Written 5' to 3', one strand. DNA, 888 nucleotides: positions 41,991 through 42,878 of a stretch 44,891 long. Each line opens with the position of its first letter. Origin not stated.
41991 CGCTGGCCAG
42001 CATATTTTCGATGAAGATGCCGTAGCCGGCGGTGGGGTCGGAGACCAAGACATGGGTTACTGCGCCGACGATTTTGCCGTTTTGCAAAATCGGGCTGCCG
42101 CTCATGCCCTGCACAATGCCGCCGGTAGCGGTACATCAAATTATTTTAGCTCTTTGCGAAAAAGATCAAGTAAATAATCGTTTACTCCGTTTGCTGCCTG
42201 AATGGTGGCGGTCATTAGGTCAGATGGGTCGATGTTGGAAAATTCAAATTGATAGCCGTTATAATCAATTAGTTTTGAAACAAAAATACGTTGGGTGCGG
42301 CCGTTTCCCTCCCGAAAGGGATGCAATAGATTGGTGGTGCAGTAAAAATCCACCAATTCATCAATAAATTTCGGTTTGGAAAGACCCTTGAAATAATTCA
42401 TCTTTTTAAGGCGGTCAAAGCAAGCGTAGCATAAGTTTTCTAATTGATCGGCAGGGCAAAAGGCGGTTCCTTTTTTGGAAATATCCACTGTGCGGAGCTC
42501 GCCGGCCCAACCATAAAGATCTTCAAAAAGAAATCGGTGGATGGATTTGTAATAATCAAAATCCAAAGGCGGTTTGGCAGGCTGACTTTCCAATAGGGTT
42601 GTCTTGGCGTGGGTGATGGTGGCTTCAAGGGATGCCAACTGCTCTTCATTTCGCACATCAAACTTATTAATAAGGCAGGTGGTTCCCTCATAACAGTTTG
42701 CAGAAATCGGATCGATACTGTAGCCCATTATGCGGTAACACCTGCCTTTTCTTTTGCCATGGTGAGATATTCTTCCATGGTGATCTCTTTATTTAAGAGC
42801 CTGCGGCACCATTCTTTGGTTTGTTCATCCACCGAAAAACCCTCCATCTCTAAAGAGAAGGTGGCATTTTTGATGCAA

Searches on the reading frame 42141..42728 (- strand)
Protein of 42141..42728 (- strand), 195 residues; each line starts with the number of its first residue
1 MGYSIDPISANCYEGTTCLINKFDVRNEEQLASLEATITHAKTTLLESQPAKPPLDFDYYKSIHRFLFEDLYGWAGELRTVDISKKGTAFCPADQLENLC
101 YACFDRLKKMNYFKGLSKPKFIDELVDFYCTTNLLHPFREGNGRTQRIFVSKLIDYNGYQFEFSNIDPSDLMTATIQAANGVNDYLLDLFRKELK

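Call 6: search_protein_families(library=pfam, proteins=[window:42141-42728:-], max_evalue=0.1)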
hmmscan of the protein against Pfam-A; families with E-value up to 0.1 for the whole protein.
window:42141-42728:- (195 aa): 1 family
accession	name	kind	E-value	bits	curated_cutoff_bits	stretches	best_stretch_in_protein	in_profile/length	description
PF02661.23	Fic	-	1.3e-14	55.2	24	1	54-152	1-91/93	Fic/DOC family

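Call 7: search_protein_families(library=padloc, proteins=[window:42141-42728:-], max_evalue=0.1)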
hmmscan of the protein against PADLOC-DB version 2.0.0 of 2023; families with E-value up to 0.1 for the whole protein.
window:42141-42728:- (195 aa): 10 families
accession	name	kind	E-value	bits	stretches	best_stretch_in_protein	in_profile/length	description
PDLC04838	PDC-S04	-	7.2e-67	223.2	1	9-194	17-202/209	-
PDLC04839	PDC-S04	-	1.2e-35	121.1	1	14-183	17-191/205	-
PDLC04842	PDC-S04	-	9e-20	69.3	1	23-176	7-153/202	-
PDLC04841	PDC-S04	-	1.3e-18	65.6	1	60-180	145-255/292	-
PDLC05078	PDC-S72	-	7.4e-11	39.7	1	58-160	103-211/377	-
PDLC03963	SoFic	-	6.6e-07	27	1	41-151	104-209/361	-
PDLC04840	PDC-S04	-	6.2e-06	24.1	1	43-150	62-170/227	-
PDLC04836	PDC-S04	-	6.5e-06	23.5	1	118-152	151-185/244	-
PDLC04837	PDC-S04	-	3.5e-05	21.2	1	118-155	147-185/234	-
PDLC04966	PDC-S24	-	0.043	10.7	1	135-156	317-338/497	-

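Call 8: search_protein_families(library=phrogs, proteins=[window:42141-42728:-], max_evalue=0.1)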
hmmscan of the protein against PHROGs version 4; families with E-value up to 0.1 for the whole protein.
window:42141-42728:- (195 aa): 5 families
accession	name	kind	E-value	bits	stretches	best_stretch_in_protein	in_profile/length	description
phrog_12747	-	unknown function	1.3e-44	153.3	1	10-189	10-192/211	-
phrog_23170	-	unknown function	6.1e-11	43.3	1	62-169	49-158/191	-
phrog_10690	-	unknown function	6.3e-11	42.9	1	63-169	205-313/346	-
phrog_11900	-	unknown function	1.9e-06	28.6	1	41-151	61-172/230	-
phrog_5978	-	unknown function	0.0038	17.4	1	134-152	198-216/364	-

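Call 9: search_protein_families(library=ncbifam, proteins=[window:42141-42728:-], max_evalue=0.1)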
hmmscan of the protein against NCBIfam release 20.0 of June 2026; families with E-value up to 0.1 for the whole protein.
window:42141-42728:- (195 aa): 7 families
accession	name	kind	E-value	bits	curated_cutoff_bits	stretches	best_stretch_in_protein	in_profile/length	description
NF007672.0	PRK10347.1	equivalog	4.8e-39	134.1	181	1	12-192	13-191/200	putative adenosine monophosphate-protein transferase Fic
NF045983.1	ProtAdnltaseVbhT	equivalog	2e-38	132.6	800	1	16-194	15-193/419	type II toxin-antitoxin system protein adenylyltransferase VbhT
NF046029.1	ProtAdlyltaseNmFic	equivalog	2.4e-18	66.5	230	1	58-175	30-137/177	protein adenylyltransferase Fic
TIGR02613.1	mob_myst_B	hypoth_equivalog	1.1e-07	31.9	124.4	1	37-158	30-145/186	mobile mystery protein B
TIGR01550.1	DOC_P1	subfamily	0.002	18.3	38.65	1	135-182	65-109/122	type II toxin-antitoxin system death-on-curing family toxin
NF041200.1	mob_BfmA_Nterm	domain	0.058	13.6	24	0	133-177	12-52/81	BfmA/BtgA family mobilization protein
NF046030.1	ProtAdlyltaseSoFic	equivalog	0.059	12.3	550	0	133-150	190-207/361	protein adenylyltransferase Fic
